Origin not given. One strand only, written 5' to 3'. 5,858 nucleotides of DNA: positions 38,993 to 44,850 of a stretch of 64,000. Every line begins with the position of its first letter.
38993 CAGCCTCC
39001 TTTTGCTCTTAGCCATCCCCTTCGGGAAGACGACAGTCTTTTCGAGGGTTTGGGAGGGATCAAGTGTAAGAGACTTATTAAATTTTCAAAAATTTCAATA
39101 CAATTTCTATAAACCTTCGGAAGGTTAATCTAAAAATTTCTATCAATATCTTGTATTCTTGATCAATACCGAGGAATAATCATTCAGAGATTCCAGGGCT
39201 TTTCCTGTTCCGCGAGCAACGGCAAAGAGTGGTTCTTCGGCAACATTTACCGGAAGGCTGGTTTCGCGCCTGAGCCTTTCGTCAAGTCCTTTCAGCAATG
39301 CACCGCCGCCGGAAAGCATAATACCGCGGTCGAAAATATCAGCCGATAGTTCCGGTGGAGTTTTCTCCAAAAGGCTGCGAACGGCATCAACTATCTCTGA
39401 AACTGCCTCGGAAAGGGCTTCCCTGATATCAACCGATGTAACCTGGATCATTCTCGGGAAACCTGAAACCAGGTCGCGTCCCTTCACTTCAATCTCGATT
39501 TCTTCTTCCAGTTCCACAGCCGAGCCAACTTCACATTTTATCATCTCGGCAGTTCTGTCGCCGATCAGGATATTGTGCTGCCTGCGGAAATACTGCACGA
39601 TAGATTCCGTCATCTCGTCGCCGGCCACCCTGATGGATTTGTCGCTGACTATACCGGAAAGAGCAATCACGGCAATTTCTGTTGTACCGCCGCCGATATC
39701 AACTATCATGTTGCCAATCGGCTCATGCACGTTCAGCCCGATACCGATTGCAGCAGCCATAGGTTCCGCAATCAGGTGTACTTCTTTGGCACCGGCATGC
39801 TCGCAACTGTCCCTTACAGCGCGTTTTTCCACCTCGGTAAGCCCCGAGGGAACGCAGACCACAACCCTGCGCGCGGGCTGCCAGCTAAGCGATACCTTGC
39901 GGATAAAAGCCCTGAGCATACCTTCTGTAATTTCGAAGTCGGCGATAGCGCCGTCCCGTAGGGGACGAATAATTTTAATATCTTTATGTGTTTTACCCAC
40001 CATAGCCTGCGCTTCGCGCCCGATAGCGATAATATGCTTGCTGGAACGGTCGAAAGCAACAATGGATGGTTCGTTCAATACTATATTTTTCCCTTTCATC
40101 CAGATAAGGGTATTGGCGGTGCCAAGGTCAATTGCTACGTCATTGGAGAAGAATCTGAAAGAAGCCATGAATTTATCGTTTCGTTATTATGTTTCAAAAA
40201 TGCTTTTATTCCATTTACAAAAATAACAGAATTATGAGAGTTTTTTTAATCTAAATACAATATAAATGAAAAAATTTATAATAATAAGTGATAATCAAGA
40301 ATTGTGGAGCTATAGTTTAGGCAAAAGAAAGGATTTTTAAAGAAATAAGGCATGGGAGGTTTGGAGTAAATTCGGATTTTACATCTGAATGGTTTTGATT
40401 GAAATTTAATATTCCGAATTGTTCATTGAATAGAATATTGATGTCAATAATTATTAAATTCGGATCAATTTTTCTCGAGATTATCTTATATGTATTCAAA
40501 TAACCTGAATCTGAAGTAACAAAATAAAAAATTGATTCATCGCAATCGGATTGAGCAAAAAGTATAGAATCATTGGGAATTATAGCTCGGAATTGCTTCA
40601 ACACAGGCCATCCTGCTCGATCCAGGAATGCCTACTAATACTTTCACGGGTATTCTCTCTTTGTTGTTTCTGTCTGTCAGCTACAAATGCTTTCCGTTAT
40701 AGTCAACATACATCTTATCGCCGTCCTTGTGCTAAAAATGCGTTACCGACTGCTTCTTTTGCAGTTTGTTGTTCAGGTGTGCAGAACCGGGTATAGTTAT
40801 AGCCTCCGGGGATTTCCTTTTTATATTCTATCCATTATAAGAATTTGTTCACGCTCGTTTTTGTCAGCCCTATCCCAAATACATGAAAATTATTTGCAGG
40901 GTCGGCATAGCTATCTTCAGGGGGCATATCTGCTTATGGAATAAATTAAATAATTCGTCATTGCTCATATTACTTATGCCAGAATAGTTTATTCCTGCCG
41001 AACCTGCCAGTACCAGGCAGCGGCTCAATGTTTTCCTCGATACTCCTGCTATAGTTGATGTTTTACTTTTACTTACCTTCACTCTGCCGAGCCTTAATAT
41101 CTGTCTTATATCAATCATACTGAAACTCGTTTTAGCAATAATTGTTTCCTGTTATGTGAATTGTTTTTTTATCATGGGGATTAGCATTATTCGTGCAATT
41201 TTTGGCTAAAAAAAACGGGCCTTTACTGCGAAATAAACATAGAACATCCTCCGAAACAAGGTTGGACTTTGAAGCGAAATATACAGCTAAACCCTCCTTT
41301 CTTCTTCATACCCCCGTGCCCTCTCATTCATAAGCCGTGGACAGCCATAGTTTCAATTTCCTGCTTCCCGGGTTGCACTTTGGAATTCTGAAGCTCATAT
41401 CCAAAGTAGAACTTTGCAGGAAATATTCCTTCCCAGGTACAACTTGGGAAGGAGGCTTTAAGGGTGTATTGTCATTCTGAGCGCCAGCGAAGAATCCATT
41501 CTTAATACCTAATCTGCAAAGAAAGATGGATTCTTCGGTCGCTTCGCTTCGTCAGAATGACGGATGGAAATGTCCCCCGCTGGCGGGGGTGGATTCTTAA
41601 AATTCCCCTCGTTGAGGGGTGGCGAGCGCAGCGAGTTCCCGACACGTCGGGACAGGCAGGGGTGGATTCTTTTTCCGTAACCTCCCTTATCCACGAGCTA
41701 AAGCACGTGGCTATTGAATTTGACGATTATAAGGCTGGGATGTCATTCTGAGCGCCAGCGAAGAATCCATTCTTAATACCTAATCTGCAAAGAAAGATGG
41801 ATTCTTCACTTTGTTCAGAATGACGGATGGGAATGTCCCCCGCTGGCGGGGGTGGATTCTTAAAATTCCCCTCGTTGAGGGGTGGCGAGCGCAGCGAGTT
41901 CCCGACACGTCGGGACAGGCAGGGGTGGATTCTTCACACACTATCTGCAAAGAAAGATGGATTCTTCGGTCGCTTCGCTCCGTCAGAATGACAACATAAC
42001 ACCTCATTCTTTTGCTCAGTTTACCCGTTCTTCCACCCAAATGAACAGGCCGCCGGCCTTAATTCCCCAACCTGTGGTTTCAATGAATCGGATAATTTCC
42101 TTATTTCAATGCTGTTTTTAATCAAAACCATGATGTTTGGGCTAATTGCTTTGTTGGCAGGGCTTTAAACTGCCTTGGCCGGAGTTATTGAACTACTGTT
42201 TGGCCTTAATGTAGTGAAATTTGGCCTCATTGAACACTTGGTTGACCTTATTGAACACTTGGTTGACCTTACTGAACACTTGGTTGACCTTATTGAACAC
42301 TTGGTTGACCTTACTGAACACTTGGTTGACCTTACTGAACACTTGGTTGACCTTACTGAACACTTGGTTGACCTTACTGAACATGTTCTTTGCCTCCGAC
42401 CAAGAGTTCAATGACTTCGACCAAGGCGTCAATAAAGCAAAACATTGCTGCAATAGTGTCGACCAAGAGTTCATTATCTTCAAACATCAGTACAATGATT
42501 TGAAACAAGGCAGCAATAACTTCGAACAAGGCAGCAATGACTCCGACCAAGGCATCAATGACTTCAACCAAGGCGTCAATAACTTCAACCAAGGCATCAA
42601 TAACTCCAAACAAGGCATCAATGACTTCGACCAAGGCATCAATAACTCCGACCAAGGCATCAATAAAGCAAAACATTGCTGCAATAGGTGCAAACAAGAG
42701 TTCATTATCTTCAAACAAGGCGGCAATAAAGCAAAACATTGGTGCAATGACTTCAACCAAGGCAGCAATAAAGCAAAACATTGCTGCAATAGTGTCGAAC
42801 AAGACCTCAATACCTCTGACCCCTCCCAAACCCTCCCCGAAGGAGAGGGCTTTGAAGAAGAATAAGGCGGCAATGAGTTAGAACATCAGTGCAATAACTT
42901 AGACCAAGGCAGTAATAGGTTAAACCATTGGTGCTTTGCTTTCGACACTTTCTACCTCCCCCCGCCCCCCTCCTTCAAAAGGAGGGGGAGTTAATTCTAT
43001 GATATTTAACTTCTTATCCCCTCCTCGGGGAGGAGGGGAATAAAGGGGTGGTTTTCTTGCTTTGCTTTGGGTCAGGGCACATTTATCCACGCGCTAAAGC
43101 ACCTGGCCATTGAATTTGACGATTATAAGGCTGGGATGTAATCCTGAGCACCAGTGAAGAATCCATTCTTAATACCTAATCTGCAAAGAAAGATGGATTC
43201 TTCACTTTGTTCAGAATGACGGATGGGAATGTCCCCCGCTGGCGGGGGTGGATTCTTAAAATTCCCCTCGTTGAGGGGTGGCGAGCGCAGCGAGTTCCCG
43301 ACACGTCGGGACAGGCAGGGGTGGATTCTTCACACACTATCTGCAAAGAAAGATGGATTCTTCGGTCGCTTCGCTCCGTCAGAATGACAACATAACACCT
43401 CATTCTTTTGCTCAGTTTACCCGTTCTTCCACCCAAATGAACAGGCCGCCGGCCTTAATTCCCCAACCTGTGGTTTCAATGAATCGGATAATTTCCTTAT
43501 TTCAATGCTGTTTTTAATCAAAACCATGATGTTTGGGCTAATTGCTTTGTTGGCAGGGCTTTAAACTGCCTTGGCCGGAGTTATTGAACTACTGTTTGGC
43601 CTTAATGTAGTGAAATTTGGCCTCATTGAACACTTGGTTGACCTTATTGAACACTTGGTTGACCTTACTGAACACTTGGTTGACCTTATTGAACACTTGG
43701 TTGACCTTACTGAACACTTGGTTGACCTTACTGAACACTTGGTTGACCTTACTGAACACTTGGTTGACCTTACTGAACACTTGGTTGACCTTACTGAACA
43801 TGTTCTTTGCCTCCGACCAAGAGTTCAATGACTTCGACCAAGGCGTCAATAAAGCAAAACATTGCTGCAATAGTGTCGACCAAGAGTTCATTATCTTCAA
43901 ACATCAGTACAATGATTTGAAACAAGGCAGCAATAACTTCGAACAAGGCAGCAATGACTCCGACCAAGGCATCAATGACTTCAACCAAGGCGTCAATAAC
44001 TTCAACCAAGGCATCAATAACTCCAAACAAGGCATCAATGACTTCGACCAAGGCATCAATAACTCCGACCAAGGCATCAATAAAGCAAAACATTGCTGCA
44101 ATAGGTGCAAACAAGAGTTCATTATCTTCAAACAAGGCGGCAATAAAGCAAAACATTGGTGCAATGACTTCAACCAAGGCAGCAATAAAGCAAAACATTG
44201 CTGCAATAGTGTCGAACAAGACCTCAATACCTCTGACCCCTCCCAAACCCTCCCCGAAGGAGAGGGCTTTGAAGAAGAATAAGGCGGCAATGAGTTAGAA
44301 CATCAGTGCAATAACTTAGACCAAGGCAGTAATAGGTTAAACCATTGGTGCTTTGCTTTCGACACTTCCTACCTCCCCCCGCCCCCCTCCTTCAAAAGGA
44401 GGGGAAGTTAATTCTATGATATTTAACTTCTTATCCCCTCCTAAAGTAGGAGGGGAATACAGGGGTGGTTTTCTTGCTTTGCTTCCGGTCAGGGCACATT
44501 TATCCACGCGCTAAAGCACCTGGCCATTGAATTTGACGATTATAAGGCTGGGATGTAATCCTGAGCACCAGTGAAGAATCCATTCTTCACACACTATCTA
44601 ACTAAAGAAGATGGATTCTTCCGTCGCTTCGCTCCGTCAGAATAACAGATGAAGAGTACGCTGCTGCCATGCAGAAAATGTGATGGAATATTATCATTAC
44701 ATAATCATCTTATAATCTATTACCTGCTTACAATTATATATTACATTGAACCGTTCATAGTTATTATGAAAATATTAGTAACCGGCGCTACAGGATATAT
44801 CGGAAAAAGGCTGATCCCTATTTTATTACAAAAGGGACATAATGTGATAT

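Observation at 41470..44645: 3.2-kb nested repeat landscape with a ~1.4-kb tandem duplication whose 21-bp periodic arrays keep all six frames open and differ in unit number between copies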

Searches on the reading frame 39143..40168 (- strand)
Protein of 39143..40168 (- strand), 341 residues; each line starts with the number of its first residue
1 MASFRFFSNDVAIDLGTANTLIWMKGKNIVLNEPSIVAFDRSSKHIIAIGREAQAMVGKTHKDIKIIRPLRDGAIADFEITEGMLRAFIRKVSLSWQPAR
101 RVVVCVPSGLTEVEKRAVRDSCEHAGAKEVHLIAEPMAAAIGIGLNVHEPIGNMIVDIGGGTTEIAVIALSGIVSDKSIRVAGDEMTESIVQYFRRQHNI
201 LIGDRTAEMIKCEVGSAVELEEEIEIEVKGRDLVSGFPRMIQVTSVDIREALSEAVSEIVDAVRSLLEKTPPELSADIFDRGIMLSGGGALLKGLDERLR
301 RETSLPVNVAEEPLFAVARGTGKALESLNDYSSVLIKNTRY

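Call 9: search_protein_families(library=pfam, proteins=[window:39143-40168:-])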
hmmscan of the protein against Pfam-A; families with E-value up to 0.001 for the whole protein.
window:39143-40168:- (341 aa): 6 families
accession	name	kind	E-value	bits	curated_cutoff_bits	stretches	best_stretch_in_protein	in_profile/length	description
PF06723.19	MreB_Mbl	-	1e-140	468.7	27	1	9-330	2-324/327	MreB/Mbl protein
PF14450.12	FtsA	-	3.7e-12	47.1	31.8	1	155-320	2-127/127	Cell division protein FtsA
PF00012.26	HSP70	-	3.9e-11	42.3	20.6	1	100-174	134-210/599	Hsp70 protein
PF00022.25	Actin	-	6.1e-10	38.7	27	1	34-197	31-190/410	Actin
PF11104.14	PilM_2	-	8.5e-06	25.4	27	0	283-311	278-306/340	Type IV pilus assembly protein PilM;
PF25216.1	Volactin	-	0.00081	19.4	35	0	247-321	234-317/321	Volactin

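Call 15: find_encoding_contigs(protein=window:39143-40168:-, flank=10000, max_places=6)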
Protein window:39143-40168:- (341 aa): no gene with exactly this product is on record in the collection.

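Call 67: list_cluster_members(proteins=[window:39143-40168:-, window:37910-38764:-, window:37375-37905:-, window:46411-47004:+, window:49913-50983:+, window:52145-53770:+, window:54639-55925:-, window:56629-58572:-, window:42221-42865:+, window:43617-44282:+])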
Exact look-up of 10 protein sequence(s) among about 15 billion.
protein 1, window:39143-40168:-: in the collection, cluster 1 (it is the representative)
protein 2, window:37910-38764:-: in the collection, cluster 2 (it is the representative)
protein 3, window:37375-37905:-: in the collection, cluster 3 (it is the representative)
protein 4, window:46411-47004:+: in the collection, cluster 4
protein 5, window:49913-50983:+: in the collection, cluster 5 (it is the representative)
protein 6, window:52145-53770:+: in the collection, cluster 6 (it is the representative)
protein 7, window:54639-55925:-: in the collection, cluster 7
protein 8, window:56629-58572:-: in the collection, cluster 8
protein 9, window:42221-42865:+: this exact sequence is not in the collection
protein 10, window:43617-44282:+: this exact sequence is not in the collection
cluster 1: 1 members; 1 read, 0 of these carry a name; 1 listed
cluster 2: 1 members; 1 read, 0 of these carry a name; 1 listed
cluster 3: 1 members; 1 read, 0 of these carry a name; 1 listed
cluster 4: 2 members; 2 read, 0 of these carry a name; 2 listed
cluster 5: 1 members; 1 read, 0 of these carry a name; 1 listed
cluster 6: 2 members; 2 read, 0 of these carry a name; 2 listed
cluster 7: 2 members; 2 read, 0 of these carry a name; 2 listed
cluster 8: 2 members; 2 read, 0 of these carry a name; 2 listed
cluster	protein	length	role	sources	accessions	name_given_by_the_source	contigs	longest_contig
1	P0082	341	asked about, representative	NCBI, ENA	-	-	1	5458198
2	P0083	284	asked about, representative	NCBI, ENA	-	-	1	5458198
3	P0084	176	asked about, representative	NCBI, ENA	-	-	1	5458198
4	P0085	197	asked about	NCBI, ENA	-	-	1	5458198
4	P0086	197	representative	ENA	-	-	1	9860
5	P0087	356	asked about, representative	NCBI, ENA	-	-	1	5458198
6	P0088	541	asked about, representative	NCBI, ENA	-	-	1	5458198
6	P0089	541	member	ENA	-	-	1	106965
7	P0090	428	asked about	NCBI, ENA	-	-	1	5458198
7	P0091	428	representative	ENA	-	-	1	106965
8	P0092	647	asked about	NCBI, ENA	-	-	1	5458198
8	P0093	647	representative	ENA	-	-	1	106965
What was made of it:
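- The window comes from a 5,458,198-bp NCBI/ENA genome: MreB, MreC, MreD and others match exactly (call 67).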

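Call 68: find_encoding_contigs(protein=P0086, flank=10000)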
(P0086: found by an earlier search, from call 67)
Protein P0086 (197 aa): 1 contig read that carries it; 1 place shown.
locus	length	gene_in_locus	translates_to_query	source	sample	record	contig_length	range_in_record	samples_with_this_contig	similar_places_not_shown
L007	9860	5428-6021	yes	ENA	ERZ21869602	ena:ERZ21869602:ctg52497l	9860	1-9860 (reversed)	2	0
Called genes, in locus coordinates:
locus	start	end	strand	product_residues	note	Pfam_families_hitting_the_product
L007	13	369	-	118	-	PF06723:MreB_Mbl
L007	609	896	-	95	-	-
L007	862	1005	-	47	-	-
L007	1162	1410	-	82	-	-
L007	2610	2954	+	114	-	-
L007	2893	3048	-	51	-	-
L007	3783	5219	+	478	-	PF01370:Epimerase (weak), PF05368:NmrA (weak), PF13460:NAD_binding_10, PF11066:DUF2867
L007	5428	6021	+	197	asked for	PF03848:TehB, PF05724:TPMT, PF13649:Methyltransf_25, PF08241:Methyltransf_11 (weak)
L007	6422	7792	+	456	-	-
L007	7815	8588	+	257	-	PF13860:FlgD_ig, PF18962:Por_Secre_tail (weak)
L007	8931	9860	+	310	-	?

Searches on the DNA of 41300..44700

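Call 72: search_rna_families(source=window, start=41300, end=44700, threshold=evalue, max_evalue=1)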
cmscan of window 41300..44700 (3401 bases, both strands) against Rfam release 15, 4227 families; matches with E-value up to 1: 3.
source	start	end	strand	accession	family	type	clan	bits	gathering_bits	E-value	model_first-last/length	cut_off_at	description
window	42805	42878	-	RF00884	MIR815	Gene; miRNA;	-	22.1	63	0.57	1-81/81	no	MIR815 microRNA precursor family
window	44222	44295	-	RF00884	MIR815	Gene; miRNA;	-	22.1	63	0.57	1-81/81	no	MIR815 microRNA precursor family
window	44376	44455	-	RF01822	RsaJ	Gene; sRNA;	-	17.9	100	0.37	1-287/287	no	RNA Staph. aureus A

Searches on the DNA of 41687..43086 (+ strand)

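Call 65: search_dna_similar(query=window:41687-43086:+, collection=plasmids, mode=distant, max_rows=10)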
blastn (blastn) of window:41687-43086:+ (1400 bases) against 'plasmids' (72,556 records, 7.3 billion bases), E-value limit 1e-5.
No match.

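Call 66: search_dna_similar(query=window:41687-43086:+, collection=phages, mode=distant, max_rows=10)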
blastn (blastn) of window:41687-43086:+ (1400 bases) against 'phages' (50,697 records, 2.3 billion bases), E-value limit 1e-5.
No match.

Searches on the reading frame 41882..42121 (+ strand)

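Call 10: search_protein_families(library=pfam, max_evalue=1, proteins=[window:41882-42121:+])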
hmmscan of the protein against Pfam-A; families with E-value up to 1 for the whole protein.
window:41882-42121:+ (79 aa): 1 family
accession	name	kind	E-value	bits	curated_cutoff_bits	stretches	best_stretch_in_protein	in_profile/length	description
PF22307.1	Ebola-like_HR1-HR2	-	0.042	14.2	27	1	9-54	20-65/81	Envelope glycoprotein GP2-like, HR1-HR2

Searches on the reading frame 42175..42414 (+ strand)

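Call 10: search_protein_families(library=pfam, max_evalue=1, proteins=[window:42175-42414:+])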
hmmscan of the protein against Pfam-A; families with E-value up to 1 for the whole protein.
window:42175-42414:+ (79 aa): 7 families
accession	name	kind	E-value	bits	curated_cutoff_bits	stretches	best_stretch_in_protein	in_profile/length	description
PF12491.13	ApoB100_C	-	3.2e-05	24.2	27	2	41-68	4-31/57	Apolipoprotein B100 C terminal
PF21989.2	RA_2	-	0.034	14.7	27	1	15-40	43-68/94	RA like domain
PF00514.29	Arm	-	0.14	12.7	20.6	0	13-28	8-23/41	Armadillo/beta-catenin-like repeat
PF08653.15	DASH_Dam1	-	0.16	12.3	26.6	0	38-69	3-34/56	DASH complex subunit Dam1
PF23707.1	P116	-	0.27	9.4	27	1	4-66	382-444/1041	P116-like protein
PF10193.14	Telomere_reg-2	-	0.42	11.5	23.6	0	21-72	3-53/112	Telomere length regulation protein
PF08227.16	DASH_Hsk3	-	0.59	11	24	0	38-57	6-25/45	DASH complex subunit Hsk3 like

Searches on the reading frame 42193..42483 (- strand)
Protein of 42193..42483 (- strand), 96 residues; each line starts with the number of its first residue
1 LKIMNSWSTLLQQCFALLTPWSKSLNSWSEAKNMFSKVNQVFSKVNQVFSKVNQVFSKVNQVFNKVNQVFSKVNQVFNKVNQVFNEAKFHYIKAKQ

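Call 10: search_protein_families(library=pfam, max_evalue=1, proteins=[window:42193-42483:-])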
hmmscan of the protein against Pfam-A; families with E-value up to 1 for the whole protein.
window:42193-42483:- (96 aa): 42 families (the best 25 are shown)
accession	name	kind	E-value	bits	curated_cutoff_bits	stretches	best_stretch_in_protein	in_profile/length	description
PF06103.16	DUF948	-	2.2e-05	25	37.2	1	34-82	38-86/89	Bacterial protein of unknown function (DUF948)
PF19111.5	DUF5798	-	0.0014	19.3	27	1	44-86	9-51/89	Family of unknown function (DUF5798)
PF04728.18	LPP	-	0.0016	19.2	29.1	2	51-88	1-38/53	Lipoprotein leucine-zipper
PF00103.25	Hormone_1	-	0.0018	18.5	22.7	1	8-76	92-162/215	Somatotropin hormone family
PF25474.1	TPR_TmcB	-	0.0025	18.2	27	1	35-62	56-83/125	TmcB, TPR repeats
PF23153.1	Aip3p_Bud6_N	-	0.0033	18.1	27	1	22-79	15-72/109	Aip3p/Bud6 N-terminal domain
PF07889.17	DUF1664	-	0.0033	17.9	34.6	1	31-96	61-124/124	Protein of unknown function (DUF1664)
PF07615.16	Ykof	-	0.0039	18.1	21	0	50-70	45-65/81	YKOF-related Family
PF06009.19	Laminin_II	-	0.004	17.6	33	1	31-87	1-57/138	Laminin Domain II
PF07817.19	GLE1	-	0.0094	15.7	24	1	32-88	4-60/250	GLE1-like protein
PF17109.10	Goodbye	-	0.011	16.6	24.8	0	39-58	97-116/120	fungal STAND N-terminal Goodbye domain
PF06008.19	Laminin_I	-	0.011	16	34.6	1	29-83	54-108/259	Laminin Domain I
PF20292.4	MC7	-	0.016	15.7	27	1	45-80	9-44/69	ABC-three component (ABC-3C) system Middle Component 7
PF23854.1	DUF7217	-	0.019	15.1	29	1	33-84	137-189/238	Domain of unknown function (DUF7217)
PF01601.21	CoV_S2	-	0.019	14.1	40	1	27-86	183-242/521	Coronavirus spike glycoprotein S2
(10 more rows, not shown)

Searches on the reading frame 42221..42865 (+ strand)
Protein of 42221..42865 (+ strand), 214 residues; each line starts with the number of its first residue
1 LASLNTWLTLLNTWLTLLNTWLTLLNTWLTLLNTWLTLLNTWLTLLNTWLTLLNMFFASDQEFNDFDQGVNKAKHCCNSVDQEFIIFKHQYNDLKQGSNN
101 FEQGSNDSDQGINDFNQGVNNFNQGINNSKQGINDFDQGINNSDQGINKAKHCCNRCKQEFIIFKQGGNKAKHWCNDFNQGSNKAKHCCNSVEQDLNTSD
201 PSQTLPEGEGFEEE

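Call 10: search_protein_families(library=pfam, max_evalue=1, proteins=[window:42221-42865:+])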
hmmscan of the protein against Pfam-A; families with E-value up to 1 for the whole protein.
window:42221-42865:+ (214 aa): 7 families
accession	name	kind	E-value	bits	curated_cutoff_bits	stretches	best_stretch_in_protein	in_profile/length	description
PF05335.18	DUF745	-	0.066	13.4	33.3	1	118-187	63-132/183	Protein of unknown function (DUF745)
PF22715.1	SNaCT9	-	0.091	13.5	27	1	52-147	32-133/137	Short NACHT-associated C-Terminal domain, family 9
PF02601.20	Exonuc_VII_L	-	0.091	12.7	35.9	1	80-208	160-278/315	Exonuclease VII, large subunit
PF05064.18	Nsp1_C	-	0.098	12.9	24.1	1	26-109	23-103/114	Nsp1-like C-terminal region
PF07846.17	Metallothio_Cad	-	0.11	13.5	27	1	168-193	4-32/52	Metallothionein family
PF08581.15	Tup_N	-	0.16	12.8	28.7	0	75-131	4-60/77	Tup N-terminal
PF06013.18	WXG100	-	0.27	11.9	27.3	0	96-138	44-86/86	Proteins of 100 residues with WXG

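Call 22: find_homologous_proteins(query=window:42221-42865:+, max_evalue=0.01)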
Query window:42221-42865:+: 5392 candidates shared short words with the query, none scored E <= 0.01.
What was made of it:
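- The f1 ORF has no homologue (call 22). f1 has no homologue in 5.8 billion proteins and no Pfam hit (calls 10, 22).
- Tried and rejected: The f1 ORF found nothing (call 22).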
